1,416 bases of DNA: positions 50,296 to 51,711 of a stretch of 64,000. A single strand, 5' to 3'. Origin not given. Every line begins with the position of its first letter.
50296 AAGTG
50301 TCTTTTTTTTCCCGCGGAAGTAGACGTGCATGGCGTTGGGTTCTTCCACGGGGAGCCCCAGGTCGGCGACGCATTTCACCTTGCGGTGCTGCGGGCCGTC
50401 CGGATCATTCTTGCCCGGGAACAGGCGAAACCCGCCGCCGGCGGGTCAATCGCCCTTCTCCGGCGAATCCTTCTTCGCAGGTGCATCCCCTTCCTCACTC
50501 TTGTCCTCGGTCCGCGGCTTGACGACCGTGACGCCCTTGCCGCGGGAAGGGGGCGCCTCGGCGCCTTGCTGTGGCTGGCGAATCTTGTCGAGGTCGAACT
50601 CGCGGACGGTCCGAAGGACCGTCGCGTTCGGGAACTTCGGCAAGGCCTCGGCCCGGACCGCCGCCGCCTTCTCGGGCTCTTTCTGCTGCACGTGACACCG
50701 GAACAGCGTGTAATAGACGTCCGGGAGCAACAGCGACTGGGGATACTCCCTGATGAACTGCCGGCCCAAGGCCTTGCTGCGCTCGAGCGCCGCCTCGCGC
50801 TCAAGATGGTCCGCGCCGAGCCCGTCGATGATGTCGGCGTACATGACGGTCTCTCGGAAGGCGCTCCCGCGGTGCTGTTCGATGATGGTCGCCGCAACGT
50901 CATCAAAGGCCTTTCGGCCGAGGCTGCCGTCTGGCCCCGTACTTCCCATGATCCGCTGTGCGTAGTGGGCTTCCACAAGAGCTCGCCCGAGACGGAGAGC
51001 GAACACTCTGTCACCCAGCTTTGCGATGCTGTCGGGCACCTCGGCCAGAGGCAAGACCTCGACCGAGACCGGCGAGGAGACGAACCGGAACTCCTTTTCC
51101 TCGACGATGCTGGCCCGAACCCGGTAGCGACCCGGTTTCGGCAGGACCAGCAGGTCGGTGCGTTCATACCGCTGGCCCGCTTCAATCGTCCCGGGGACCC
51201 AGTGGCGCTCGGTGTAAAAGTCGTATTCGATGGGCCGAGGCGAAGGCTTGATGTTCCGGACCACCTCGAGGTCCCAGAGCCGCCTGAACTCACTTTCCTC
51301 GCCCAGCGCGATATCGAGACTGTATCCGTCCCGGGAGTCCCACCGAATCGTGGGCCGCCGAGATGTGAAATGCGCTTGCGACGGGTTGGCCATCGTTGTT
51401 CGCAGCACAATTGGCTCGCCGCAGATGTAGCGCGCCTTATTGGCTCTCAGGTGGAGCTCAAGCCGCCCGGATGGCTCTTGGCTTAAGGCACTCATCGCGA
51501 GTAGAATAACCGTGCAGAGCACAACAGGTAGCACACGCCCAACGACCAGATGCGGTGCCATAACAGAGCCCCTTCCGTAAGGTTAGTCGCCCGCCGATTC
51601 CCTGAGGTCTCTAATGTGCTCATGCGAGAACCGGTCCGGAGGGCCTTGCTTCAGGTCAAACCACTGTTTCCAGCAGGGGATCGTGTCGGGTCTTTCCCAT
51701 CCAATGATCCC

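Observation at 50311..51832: A lower-GC insert bracketed by repeat copies B and C carries an orphan secreted protein and a decapitated metalloprotease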

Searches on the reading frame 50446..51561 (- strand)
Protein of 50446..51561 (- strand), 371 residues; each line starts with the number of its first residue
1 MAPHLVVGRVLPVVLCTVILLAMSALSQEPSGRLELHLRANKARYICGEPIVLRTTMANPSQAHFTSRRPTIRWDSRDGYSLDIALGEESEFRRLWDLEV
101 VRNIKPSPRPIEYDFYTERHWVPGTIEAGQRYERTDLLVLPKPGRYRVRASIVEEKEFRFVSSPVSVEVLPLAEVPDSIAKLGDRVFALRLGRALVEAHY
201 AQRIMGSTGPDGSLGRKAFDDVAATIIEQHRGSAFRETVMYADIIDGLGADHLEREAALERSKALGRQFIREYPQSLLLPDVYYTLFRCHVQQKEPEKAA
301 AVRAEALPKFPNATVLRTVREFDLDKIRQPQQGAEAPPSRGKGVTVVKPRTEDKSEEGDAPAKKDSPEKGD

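Call 17: search_protein_families(library=pfam, proteins=[window:50446-51561:-], max_evalue=0.1)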
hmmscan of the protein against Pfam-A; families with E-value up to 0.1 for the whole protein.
window:50446-51561:- (371 aa): 2 families
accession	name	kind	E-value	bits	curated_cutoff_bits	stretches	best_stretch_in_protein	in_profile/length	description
PF14559.12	TPR_19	-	0.03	15.1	25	1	280-313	25-59/68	Tetratricopeptide repeat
PF00620.32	RhoGAP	-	0.086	13.2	24.5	0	267-315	61-110/148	RhoGAP domain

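Call 19: find_encoding_contigs(protein=window:50446-51561:-, flank=10000, max_places=6)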
Protein window:50446-51561:- (371 aa): no gene with exactly this product is on record in the collection.

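Call 23: find_homologous_proteins(query=window:50446-51561:-, max_evalue=0.001)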
Query window:50446-51561:- (371 aa): 4 proteins with E <= 0.001 among 8000 candidates.
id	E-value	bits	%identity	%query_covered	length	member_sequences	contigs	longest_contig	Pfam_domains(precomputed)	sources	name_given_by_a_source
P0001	6.3e-206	702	100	85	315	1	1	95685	-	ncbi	-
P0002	3.8e-167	574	71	99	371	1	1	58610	-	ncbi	-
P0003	1.6e-115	404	61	83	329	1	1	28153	-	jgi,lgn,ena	-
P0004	8.7e-9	53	97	10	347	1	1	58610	-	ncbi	-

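Call 24: find_encoding_contigs(protein=P0001, flank=10000, max_places=4)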
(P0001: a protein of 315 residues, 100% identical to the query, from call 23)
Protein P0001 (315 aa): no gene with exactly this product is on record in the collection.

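Call 25: find_encoding_contigs(protein=P0002, flank=10000, max_places=4)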
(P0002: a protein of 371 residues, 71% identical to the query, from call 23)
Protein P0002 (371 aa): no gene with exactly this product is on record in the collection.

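Call 26: find_encoding_contigs(protein=P0003, flank=10000, max_places=4)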
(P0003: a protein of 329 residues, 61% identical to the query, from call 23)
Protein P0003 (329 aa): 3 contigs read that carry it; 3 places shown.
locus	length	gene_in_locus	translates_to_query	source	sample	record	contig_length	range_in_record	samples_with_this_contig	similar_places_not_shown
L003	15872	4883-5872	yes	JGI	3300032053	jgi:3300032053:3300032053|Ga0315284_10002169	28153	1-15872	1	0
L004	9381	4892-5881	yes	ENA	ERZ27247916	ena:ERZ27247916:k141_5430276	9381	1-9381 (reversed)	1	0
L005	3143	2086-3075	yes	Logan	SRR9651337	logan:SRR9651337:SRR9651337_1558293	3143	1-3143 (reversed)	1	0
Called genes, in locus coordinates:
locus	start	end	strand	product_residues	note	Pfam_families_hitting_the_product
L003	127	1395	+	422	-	-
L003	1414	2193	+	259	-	-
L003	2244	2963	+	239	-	-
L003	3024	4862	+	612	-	-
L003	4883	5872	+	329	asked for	-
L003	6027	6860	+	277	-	-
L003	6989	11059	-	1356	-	PF00873:ACR_tran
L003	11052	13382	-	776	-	PF19335:HMBD, PF25919:BSH_CusB, PF25973:BSH_CzcB, PF25869:3HB_CusB, PF25944:Beta-barrel_RND, PF25954:Beta-barrel_RND_2, PF19335:HMBD, PF11827:DUF3347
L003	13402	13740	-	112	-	PF04945:YHS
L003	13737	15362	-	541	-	PF02321:OEP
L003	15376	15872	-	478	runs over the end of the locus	PF02321:OEP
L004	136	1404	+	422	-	-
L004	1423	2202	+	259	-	-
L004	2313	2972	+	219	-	-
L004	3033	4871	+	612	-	-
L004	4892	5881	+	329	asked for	-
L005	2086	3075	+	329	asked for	-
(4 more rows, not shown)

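Call 30: list_cluster_members(proteins=[P0001, P0002, P0004])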
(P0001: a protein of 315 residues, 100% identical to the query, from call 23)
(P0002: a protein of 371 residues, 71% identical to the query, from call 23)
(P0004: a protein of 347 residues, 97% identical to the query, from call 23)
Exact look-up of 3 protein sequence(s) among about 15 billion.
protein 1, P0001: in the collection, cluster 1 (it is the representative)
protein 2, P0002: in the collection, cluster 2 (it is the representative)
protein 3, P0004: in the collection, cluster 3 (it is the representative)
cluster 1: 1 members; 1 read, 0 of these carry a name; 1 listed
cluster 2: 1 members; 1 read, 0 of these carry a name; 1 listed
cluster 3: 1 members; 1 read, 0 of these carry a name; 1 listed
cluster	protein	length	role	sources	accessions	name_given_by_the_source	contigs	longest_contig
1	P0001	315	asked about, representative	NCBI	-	-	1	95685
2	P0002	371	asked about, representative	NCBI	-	-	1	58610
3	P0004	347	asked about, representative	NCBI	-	-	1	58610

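Call 46: find_homologous_proteins(query=L003:3024-4859:+, max_evalue=0.001)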
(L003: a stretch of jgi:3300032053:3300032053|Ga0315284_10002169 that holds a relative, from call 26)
Query L003:3024-4859:+ (612 aa): 19 proteins with E <= 0.001 among 8000 candidates.
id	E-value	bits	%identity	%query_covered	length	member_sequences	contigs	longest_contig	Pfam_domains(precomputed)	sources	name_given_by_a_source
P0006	0.0e+0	1461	100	100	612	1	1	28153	-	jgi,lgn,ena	-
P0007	7.5e-161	555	64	62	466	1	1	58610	-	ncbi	-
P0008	1.1e-144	502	80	47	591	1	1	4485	-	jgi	jgi:hypothetical protein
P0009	5.4e-141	490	84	42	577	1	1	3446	-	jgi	jgi:hypothetical protein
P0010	3.1e-126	441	42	97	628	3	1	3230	-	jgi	-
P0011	5.9e-123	430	45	89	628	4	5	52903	-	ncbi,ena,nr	ncbi:MAG: hypothetical protein WBD63_07740 [Phycisphaerae bacterium]|nr:hypothetical protein [Phycis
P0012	1.9e-96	342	41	82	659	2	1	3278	-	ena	-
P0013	2.6e-91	325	44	66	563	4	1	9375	-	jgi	-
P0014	8.5e-87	310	40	84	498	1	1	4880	-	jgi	jgi:hypothetical protein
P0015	2.4e-78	283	39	75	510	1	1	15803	-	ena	-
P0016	1.5e-73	267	39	76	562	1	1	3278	-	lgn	-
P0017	2.0e-64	237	48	41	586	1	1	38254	-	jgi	jgi:hypothetical protein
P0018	6.6e-36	142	31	89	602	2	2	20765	-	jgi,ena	-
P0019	1.2e-33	135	36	50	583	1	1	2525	-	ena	-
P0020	3.2e-30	124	37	43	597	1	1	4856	-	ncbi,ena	-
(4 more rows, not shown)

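Call 49: find_related_loci(query=A1, collection=genome_contigs, flank=10000)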
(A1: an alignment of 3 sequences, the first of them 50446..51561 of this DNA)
Query A1 (371 aa) in genome_contigs; peptide patterns used: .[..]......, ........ (x = any residue, [..] = any of these).
53 stretches matched a pattern; 1 encode a relative of the query (tblastn E <= 1e-3); 1 distinct loci.
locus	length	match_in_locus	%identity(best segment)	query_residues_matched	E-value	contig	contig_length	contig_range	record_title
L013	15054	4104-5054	50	16-324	3e-90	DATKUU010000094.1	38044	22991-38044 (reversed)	MAG TPA_asm: Phycisphaerae bacterium isolate SMAG_U14115 k141_1930512, whole genome shotgun sequence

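Call 51: search_protein_representatives(alignment_id=A1)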
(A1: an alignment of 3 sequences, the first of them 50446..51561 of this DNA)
Query: 3 sequences, 371 profile positions. Proteins with E-value up to 0.001 (for the whole library): 59; up to 1e-10: 36; up to 1e-30: 17. The best 59 are listed.
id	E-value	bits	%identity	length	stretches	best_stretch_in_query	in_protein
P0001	3.8e-196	667.7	-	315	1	57-371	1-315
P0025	1.1e-77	277.9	-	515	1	27-329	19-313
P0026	3.2e-71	256.6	-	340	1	10-333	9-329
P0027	1.2e-60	221.8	-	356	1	17-332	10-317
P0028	8.6e-58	212.4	-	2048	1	29-335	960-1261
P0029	1.3e-55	205.2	-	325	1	10-328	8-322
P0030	8.0e-53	196.1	-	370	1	35-350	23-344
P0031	2.8e-49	184.4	-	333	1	10-322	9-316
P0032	4.0e-48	180.6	-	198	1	137-331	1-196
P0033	1.2e-47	179.1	-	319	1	34-320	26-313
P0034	2.5e-45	171.4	-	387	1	7-329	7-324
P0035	5.9e-45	170.2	-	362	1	30-327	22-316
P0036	1.1e-43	166.0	-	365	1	22-329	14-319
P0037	1.7e-40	155.5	-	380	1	1-349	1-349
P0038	2.0e-38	148.7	-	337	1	12-316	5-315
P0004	9.6e-10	54.3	-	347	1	335-371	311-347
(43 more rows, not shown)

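Call 52: predict_structure(alignment_id=A1)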
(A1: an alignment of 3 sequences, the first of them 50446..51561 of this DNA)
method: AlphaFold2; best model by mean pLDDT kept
length: 371 residues; sequences in the alignment: 3
mean_pLDDT: 51.5   pTM: 0.38
mean pLDDT of the five models: 51.5, 44.4, 43.0, 42.4, 36.0
residues with pLDDT >= 90: 0; 70-90: 68; 50-70: 117; < 50: 186
segments of 3 or more residues with pLDDT < 50: 1-5, 23-32, 61-76, 97-127, 177-235, 246-253, 318-371
pLDDT, mean of each block of 10 residues (from residue 1): 48 57 41 63 61 61 39 48 66 46 28 25 44 57 74 60 79 51 41 46 31 34 38 49 51 60 76 69 76 79 80 52 45 34 29 32 37 28
secondary structure, 60 per line:
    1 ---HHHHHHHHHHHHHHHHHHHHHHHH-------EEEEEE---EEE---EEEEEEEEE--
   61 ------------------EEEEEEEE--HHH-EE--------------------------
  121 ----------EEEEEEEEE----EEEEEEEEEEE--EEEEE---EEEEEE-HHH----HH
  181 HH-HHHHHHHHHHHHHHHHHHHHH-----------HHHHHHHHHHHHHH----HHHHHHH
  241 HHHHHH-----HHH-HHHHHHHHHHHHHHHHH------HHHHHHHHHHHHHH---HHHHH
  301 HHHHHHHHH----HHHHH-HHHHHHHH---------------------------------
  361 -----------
elements in order: H4-27 E35-40 E44-46 E50-58 E79-86 E131-139 E144-154 E157-161 E165-170 H179-182 H184-204 H216-229 H234-246 H256-272 H279-292 H296-309 H314-318 H320-327
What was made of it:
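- Tried and rejected: The first structure model, built from 3 sequences, was too poor to use (pLDDT 51, call 52).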

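Call 56: search_protein_families(library=pfam, proteins=[P0007, P0006, P0011, P0004, P0025, P0028], max_evalue=0.01)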
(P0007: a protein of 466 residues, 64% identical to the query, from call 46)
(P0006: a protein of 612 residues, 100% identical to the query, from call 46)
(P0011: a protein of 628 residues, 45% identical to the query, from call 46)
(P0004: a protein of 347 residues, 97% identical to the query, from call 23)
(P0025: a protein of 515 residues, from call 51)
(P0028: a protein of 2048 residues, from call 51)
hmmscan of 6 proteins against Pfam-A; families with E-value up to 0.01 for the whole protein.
P0007 (466 aa): 1 family
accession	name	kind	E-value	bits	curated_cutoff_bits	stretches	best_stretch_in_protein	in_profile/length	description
PF00413.30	Peptidase_M10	-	0.00019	21.8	24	1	379-413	96-130/159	Matrixin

P0006 (612 aa): 3 families
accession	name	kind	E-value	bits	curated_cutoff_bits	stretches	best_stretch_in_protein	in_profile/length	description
PF13582.12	Reprolysin_3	-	0.00095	20.1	22.4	1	535-553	104-122/123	Metallo-peptidase family M12B Reprolysin-like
PF00413.30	Peptidase_M10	-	0.0028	18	24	1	529-558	100-129/159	Matrixin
PF13583.11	Reprolysin_4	-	0.0056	16.8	22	1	539-560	137-158/203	Metallo-peptidase family M12B Reprolysin-like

P0011 (628 aa): 1 family
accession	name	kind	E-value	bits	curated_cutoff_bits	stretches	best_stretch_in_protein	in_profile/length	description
PF12388.14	Peptidase_M57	-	0.0022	18.2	21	1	546-573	125-152/212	Dual-action HEIGH metallo-peptidase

P0004 (347 aa): 0 families

P0025 (515 aa): 0 families

P0028 (2048 aa): 4 families
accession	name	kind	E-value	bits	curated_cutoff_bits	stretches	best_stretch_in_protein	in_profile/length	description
PF13620.12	CarboxypepD_reg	-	3.3e-16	59.8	32.3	2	267-316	1-48/82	Carboxypeptidase regulatory-like domain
PF02369.22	Big_1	-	1.1e-05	25.9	34.9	1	268-311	21-65/93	Bacterial Ig-like domain (group 1)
PF13646.12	HEAT_2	-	0.00053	20.6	27.7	0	1555-1602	20-67/88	HEAT repeats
PF13715.12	CarbopepD_reg_2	-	0.0024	18.3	32.2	0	268-312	1-40/88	CarboxypepD_reg-like domain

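Call 60: predict_structure(alignment_id=A2)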
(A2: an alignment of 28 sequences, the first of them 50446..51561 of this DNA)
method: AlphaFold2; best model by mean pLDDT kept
length: 371 residues; sequences in the alignment: 28
mean_pLDDT: 87.2   pTM: 0.81
mean pLDDT of the five models: 87.2, 86.0, 85.7, 85.6, 85.3
residues with pLDDT >= 90: 251; 70-90: 52; 50-70: 55; < 50: 13
segments of 3 or more residues with pLDDT < 50: 360-364, 367-371
pLDDT, mean of each block of 10 residues (from residue 1): 62 87 69 92 98 98 94 91 95 93 84 72 97 97 98 87 98 96 96 95 87 93 97 98 86 78 97 98 97 96 99 97 92 63 57 51 46 41
secondary structure, 60 per line:
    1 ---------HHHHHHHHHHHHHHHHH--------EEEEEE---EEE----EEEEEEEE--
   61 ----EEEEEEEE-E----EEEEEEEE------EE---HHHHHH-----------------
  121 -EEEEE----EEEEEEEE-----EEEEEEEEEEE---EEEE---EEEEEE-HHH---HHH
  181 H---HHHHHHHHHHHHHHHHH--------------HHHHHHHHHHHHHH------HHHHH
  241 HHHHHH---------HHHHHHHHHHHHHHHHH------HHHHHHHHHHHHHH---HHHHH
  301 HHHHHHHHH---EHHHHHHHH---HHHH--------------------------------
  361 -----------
elements in order: H10-26 E35-40 E44-46 E51-58 E65-72 E79-86 H98-103 E122-126 E131-138 E144-154 E158-161 E165-170 H178-181 H185-201 H216-229 H236-246 H256-272 H279-292 H296-309 H314-321 H325-328
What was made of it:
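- Tried and rejected: The 28-sequence model was good (pLDDT 87, call 60).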

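Call 67: fold_search(model_id=the predicted structure, library=pdb)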
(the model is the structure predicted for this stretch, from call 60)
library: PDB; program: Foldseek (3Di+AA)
matches with E <= 10: 1558; with E <= 0.001: 71
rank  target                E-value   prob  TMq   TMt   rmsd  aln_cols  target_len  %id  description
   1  9hmf_K                1.0e-05  1.00  0.30  0.15  27.2       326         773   11  Periplasmic scaffold of the Campylobacter jejuni flagellar motor (alpha carbon trace) (released 2024-12-25)
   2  8xrt_B                2.0e-05  1.00  0.21  0.11   6.5       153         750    9  The crystal structure of a GH3 enzyme CcBgl3B (released 2024-04-10)
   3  8xrt_D                3.6e-05  1.00  0.21  0.12   6.6       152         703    9  The crystal structure of a GH3 enzyme CcBgl3B (released 2024-04-10)
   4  8xrx_A                6.6e-05  1.00  0.21  0.11   6.6       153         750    9  The crystal structure of a GH3 enzyme CcBgl3B with glucose and gentiobiose (released 2024-04-10)
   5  8xrv_F                7.8e-05  1.00  0.21  0.11   6.6       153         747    9  The crystal structure of a GH3 enzyme CcBgl3B with glucose (released 2024-04-10)
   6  8xrx_D                8.3e-05  1.00  0.21  0.11   6.5       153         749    9  The crystal structure of a GH3 enzyme CcBgl3B with glucose and gentiobiose (released 2024-04-10)
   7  8xrx_C                8.3e-05  1.00  0.21  0.11   6.6       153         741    9  The crystal structure of a GH3 enzyme CcBgl3B with glucose and gentiobiose (released 2024-04-10)
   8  8xrx_E                9.2e-05  1.00  0.21  0.14   6.5       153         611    9  The crystal structure of a GH3 enzyme CcBgl3B with glucose and gentiobiose (released 2024-04-10)
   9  9n9j_6                1.0e-04  1.00  0.22  0.45   8.7       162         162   13  Structure of a GRP94 folding intermediate engaged with a CCDC134- and FKBP11-bound secretory translocon (released 2025-11-19)
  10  8xrv_B                1.1e-04  1.00  0.21  0.11   6.6       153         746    9  The crystal structure of a GH3 enzyme CcBgl3B with glucose (released 2024-04-10)
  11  7zdy_Y                1.2e-04  1.00  0.23  0.12   5.8       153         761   12  Crystal structure of beta-xylosidase from Thermotoga maritima in complex with methyl-beta-D-xylopyranoside (released 2023-04-19)
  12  8xrt_F                1.2e-04  1.00  0.21  0.11   6.6       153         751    9  The crystal structure of a GH3 enzyme CcBgl3B (released 2024-04-10)
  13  8xrt_A                1.3e-04  1.00  0.21  0.12   6.6       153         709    9  The crystal structure of a GH3 enzyme CcBgl3B (released 2024-04-10)
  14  5jpm_B                1.3e-04  0.96  0.19  0.11  20.7       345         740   12  Structure of the complex of human complement C4 with MASP-2 rebuilt using iMDFF (released 2016-08-10)
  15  8xrv_E                1.4e-04  1.00  0.21  0.11   6.5       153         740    9  The crystal structure of a GH3 enzyme CcBgl3B with glucose (released 2024-04-10)
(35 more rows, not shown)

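Call 70: find_encoding_contigs(protein=P0007, flank=10000, max_places=6)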
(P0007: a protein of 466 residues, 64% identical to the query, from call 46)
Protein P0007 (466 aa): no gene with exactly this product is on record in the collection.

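Call 90: search_protein_families(library=ncbifam, proteins=[window:50446-51561:-, P0006, P0007, P0004, P0011], max_evalue=0.01)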
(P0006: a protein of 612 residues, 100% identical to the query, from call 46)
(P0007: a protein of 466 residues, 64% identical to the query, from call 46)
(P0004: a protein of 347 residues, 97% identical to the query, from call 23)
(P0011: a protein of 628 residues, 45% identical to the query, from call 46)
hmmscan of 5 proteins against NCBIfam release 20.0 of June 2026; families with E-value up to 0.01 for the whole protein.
window:50446-51561:- (371 aa): 1 family
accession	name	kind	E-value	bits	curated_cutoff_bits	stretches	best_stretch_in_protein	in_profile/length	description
NF052312.1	T9SS_PorW_SprE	equivalog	0.0036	16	250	1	267-320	570-623/716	type IX secretion system periplasmic lipoprotein PorW/SprE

P0006 (612 aa): 0 families

P0007 (466 aa): 2 families
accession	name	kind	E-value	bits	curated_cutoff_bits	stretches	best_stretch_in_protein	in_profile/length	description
NF041905.1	MXAN_2677_2678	equivalog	0.0012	17.9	250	1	376-413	170-206/283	myxosortase-dependent metalloprotease, MXAN_2677/MXAN_2678 family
NF033823.0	archmetzin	subfamily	0.0021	18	145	1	386-408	117-139/170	archaemetzincin family Zn-dependent metalloprotease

P0004 (347 aa): 0 families

P0011 (628 aa): 0 families
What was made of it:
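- On Metzincin clan (the full-length relatives P0006, P0007, P0011 and others): Pfam and NCBIfam scores are below the cut-offs (calls 56, 90).
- Closest known: Metzincin metalloproteases. Different: All Pfam and NCBIfam scores are below the curated cut-offs (calls 17, 56, 90).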

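Call 91: search_protein_families(library=padloc, proteins=[window:50446-51561:-, P0006, P0007, P0004, P0011], max_evalue=0.01)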
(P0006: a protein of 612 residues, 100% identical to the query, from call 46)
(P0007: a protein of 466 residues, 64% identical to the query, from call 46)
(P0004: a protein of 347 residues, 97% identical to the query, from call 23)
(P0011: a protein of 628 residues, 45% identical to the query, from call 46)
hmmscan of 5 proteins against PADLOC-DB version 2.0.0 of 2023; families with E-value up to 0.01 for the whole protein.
window:50446-51561:- (371 aa): 0 families

P0006 (612 aa): 0 families

P0007 (466 aa): 0 families

P0004 (347 aa): 0 families

P0011 (628 aa): 0 families

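Call 96: find_encoding_contigs(protein=P0018, flank=6000, max_places=3)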
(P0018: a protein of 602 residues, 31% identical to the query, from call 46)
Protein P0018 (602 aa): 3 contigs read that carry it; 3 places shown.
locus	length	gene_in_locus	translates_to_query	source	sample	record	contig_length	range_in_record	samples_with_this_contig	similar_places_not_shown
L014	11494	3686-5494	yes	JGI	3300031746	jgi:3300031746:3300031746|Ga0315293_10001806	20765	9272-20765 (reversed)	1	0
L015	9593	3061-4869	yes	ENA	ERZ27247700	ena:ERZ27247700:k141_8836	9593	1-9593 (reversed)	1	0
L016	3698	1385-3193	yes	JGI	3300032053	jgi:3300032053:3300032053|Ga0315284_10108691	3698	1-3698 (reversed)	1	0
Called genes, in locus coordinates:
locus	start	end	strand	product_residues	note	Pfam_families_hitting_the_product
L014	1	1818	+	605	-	?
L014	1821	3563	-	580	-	-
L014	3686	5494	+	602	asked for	-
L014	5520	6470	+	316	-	-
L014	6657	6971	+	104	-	-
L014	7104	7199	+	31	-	-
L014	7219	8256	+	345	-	-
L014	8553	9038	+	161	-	PF00885:DMRL_synthase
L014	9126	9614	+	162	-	PF01029:NusB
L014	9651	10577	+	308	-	PF02881:SRP54_N, PF13191:AAA_16 (weak), PF00448:SRP54, PF13604:AAA_30 (weak)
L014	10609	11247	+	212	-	PF01914:MarC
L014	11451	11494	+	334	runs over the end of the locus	PF00044:Gp_dh_N, PF02800:Gp_dh_C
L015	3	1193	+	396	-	?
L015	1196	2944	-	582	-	-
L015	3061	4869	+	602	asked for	-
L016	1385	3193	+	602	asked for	-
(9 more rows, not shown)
